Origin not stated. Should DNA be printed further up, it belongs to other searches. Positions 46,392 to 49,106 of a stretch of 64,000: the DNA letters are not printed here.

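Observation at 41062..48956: Mrp-type antiporter module with Mbh-like gene order, three antiporter-like subunits and no hydrogenase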

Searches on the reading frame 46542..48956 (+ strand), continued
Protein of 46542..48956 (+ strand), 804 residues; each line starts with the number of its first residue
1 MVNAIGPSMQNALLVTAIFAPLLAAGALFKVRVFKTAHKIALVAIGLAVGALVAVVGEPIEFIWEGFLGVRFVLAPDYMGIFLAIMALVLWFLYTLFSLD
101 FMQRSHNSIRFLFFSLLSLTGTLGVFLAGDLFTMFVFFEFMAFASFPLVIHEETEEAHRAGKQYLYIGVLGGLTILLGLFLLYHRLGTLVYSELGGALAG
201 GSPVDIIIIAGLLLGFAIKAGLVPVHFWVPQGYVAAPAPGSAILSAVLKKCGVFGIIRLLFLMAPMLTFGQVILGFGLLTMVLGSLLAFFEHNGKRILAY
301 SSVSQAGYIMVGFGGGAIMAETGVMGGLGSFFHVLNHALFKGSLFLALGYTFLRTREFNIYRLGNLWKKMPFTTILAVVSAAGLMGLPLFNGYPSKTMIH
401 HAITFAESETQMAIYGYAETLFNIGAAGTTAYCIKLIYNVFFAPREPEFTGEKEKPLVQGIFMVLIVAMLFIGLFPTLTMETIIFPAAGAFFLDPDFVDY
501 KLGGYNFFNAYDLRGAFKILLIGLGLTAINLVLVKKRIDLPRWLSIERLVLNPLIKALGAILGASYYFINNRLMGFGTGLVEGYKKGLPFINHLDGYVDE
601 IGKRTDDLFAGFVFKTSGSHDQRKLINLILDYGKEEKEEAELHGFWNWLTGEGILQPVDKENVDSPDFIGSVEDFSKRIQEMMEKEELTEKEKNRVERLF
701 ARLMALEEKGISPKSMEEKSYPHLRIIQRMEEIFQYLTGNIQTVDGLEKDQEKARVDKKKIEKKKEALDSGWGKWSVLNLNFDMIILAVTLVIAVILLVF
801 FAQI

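Call 29: find_related_loci(query=A1, collection=genome_contigs, flank=10000)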
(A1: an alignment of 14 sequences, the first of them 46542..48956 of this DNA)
Query A1 (804 aa) in genome_contigs; peptide patterns used: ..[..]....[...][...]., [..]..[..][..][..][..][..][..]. (x = any residue, [..] = any of these).
599 stretches matched a pattern (row limit reached: there are more); 581 encode a relative of the query (tblastn E <= 1e-3); the best 80 are kept; 80 distinct loci.
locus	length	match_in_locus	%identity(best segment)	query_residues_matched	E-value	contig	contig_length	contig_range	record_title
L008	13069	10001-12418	94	1-804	0e+0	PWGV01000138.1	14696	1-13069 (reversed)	MAG: Halobacteroidaceae bacterium isolate T1Sed10_148 T1-Sed10-C4015, whole genome shotgun sequence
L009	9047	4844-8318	37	13-558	9e-102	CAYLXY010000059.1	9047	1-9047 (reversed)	MAG TPA_asm: uncultured Clostridiaceae bacterium isolate binchicken_co157_213 genome assembly, contig: NODE_18875_length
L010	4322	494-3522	39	57-547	7e-99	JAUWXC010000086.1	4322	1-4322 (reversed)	MAG: Methanocellales archaeon isolate CSMAG_2674 CSMAG_2674_k127_3671895_length_4322_cov_8.0000, whole genome shotgun se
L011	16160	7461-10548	39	77-547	3e-96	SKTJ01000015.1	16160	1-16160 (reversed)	MAG: Syntrophomonadaceae bacterium isolate CSSed162cmA_56 CSSed16-2cmA-9142, whole genome shotgun sequence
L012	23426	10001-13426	37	55-571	4e-96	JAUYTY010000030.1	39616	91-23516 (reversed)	MAG: Eubacteriales bacterium isolate C8_metabat.bin.24_sub C8_k141_220457, whole genome shotgun sequence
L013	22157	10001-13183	39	69-563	3e-95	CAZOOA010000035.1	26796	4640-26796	MAG TPA_asm: uncultured Desulfovibrionaceae bacterium isolate binchicken_co32_322 genome assembly, contig: NODE_2385_len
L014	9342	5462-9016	33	57-739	1e-93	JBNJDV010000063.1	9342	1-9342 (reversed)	MAG: Bacillota bacterium isolate Y23_30dBSe4.bin.182 NODE_8782_length_9342_cov_37.801796, whole genome shotgun sequence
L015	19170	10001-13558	30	77-783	3e-93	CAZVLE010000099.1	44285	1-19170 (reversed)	MAG TPA_asm: uncultured Syntrophomonadaceae bacterium isolate SRP067234_co1_287 genome assembly, contig: k99_1084919, wh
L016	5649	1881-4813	40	77-547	3e-92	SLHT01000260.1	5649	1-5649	MAG: Syntrophomonadaceae bacterium isolate CSSed165cm_165 CSSed16-5cm-70940, whole genome shotgun sequence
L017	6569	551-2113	35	56-559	4e-91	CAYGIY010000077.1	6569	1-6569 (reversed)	MAG TPA_asm: uncultured Erysipelothrix sp. isolate ERP113451_co2_315 genome assembly, contig: NODE_9299_length_6569_cov_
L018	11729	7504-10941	33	68-695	1e-90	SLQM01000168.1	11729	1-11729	MAG: Syntrophomonadaceae bacterium isolate CSSed165cm_530 CSSed16-5cm-19417, whole genome shotgun sequence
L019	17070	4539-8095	35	55-553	7e-91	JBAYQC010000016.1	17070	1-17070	MAG: Candidatus Izemoplasmatales bacterium isolate SO_2016_LW2_153 scaffold06423_LW138R_2016, whole genome shotgun seque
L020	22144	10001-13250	36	37-562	2e-89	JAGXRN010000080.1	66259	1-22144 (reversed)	MAG: Dethiobacter sp. isolate CROMO_A_105 c_000000988578, whole genome shotgun sequence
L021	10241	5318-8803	31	68-783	1e-89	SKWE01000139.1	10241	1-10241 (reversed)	MAG: Syntrophomonadaceae bacterium isolate CSSed162cmB_188 CSSed16-2cmB-24666, whole genome shotgun sequence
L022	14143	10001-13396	38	52-564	3e-89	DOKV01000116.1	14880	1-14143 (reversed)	MAG TPA_asm: Clostridiaceae bacterium isolate UBA12385 contig_1304, whole genome shotgun sequence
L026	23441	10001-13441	34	77-695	4e-87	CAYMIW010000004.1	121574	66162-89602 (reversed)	MAG TPA_asm: uncultured Syntrophomonadaceae bacterium isolate SRP241326_co4_268 genome assembly, contig: NODE_231_length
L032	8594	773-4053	34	10-608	7e-85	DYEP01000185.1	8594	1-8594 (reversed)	MAG TPA_asm: Symbiobacterium sp. isolate Tomsk_54_12 Tomsk_k141_51450, whole genome shotgun sequence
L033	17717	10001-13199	37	12-555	4e-84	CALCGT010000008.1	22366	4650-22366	MAG TPA_asm: uncultured Clostridia bacterium isolate SRR6425755_bin.20_CONCOCT_v1.1_MAG genome assembly, contig: ERZ1767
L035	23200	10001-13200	36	45-547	5e-84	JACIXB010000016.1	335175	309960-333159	MAG: Actinomycetota bacterium isolate MAG-41 Actinobacteria_O_bin18_Scaffold_16, whole genome shotgun sequence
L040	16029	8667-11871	34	11-547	2e-83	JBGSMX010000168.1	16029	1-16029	MAG: Coriobacteriia bacterium isolate JTS-AC241 k141_3521502, whole genome shotgun sequence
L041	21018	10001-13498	30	10-783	3e-83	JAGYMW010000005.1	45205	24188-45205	MAG: Bacillota bacterium isolate M55B129 5, whole genome shotgun sequence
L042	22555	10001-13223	37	68-587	1e-82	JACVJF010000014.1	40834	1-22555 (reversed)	MAG: Candidatus Solincola quzhuomuensis isolate QZM4_1.bin.364 contig014, whole genome shotgun sequence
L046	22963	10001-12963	37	77-554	7e-82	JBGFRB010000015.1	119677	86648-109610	MAG: Bacillota bacterium isolate BA1A108.2019.Bin.1 NODE_140_length_119677_cov_27.338310, whole genome shotgun sequence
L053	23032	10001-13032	37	68-500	2e-79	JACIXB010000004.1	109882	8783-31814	MAG: Actinomycetota bacterium isolate MAG-41 Actinobacteria_O_bin18_Scaffold_4, whole genome shotgun sequence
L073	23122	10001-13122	34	40-610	8e-76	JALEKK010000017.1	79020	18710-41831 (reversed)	MAG: Lachnospiraceae bacterium isolate SUG85 k141_10381117, whole genome shotgun sequence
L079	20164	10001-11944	30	77-783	1e-74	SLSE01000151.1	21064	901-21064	MAG: Syntrophomonadaceae bacterium isolate CSSed165cm_595 CSSed16-5cm-5803, whole genome shotgun sequence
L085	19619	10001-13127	33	18-555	4e-74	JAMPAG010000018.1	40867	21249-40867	MAG: bacterium isolate NALB_7813_21 Scaffold_#18__SCF_018___40867_bp, whole genome shotgun sequence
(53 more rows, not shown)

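Call 36: search_solved_structures(query=window:46542-48956:+, max_evalue=1e-38, show_alignments=4)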
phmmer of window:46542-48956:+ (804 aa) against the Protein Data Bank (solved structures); distinct sequences matched with E-value up to 1e-38: 3.
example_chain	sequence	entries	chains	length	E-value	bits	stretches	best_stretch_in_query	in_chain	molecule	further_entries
6cfw_H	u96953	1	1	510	5.2e-56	193.6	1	49-504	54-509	Monovalent cation/H+ antiporter subunit D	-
6u8y_H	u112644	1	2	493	7.4e-41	143.5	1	14-479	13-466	NADH dehydrogenase subunit N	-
6u8y_X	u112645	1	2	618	3.9e-40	141.1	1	18-480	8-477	NADH dehydrogenase subunit M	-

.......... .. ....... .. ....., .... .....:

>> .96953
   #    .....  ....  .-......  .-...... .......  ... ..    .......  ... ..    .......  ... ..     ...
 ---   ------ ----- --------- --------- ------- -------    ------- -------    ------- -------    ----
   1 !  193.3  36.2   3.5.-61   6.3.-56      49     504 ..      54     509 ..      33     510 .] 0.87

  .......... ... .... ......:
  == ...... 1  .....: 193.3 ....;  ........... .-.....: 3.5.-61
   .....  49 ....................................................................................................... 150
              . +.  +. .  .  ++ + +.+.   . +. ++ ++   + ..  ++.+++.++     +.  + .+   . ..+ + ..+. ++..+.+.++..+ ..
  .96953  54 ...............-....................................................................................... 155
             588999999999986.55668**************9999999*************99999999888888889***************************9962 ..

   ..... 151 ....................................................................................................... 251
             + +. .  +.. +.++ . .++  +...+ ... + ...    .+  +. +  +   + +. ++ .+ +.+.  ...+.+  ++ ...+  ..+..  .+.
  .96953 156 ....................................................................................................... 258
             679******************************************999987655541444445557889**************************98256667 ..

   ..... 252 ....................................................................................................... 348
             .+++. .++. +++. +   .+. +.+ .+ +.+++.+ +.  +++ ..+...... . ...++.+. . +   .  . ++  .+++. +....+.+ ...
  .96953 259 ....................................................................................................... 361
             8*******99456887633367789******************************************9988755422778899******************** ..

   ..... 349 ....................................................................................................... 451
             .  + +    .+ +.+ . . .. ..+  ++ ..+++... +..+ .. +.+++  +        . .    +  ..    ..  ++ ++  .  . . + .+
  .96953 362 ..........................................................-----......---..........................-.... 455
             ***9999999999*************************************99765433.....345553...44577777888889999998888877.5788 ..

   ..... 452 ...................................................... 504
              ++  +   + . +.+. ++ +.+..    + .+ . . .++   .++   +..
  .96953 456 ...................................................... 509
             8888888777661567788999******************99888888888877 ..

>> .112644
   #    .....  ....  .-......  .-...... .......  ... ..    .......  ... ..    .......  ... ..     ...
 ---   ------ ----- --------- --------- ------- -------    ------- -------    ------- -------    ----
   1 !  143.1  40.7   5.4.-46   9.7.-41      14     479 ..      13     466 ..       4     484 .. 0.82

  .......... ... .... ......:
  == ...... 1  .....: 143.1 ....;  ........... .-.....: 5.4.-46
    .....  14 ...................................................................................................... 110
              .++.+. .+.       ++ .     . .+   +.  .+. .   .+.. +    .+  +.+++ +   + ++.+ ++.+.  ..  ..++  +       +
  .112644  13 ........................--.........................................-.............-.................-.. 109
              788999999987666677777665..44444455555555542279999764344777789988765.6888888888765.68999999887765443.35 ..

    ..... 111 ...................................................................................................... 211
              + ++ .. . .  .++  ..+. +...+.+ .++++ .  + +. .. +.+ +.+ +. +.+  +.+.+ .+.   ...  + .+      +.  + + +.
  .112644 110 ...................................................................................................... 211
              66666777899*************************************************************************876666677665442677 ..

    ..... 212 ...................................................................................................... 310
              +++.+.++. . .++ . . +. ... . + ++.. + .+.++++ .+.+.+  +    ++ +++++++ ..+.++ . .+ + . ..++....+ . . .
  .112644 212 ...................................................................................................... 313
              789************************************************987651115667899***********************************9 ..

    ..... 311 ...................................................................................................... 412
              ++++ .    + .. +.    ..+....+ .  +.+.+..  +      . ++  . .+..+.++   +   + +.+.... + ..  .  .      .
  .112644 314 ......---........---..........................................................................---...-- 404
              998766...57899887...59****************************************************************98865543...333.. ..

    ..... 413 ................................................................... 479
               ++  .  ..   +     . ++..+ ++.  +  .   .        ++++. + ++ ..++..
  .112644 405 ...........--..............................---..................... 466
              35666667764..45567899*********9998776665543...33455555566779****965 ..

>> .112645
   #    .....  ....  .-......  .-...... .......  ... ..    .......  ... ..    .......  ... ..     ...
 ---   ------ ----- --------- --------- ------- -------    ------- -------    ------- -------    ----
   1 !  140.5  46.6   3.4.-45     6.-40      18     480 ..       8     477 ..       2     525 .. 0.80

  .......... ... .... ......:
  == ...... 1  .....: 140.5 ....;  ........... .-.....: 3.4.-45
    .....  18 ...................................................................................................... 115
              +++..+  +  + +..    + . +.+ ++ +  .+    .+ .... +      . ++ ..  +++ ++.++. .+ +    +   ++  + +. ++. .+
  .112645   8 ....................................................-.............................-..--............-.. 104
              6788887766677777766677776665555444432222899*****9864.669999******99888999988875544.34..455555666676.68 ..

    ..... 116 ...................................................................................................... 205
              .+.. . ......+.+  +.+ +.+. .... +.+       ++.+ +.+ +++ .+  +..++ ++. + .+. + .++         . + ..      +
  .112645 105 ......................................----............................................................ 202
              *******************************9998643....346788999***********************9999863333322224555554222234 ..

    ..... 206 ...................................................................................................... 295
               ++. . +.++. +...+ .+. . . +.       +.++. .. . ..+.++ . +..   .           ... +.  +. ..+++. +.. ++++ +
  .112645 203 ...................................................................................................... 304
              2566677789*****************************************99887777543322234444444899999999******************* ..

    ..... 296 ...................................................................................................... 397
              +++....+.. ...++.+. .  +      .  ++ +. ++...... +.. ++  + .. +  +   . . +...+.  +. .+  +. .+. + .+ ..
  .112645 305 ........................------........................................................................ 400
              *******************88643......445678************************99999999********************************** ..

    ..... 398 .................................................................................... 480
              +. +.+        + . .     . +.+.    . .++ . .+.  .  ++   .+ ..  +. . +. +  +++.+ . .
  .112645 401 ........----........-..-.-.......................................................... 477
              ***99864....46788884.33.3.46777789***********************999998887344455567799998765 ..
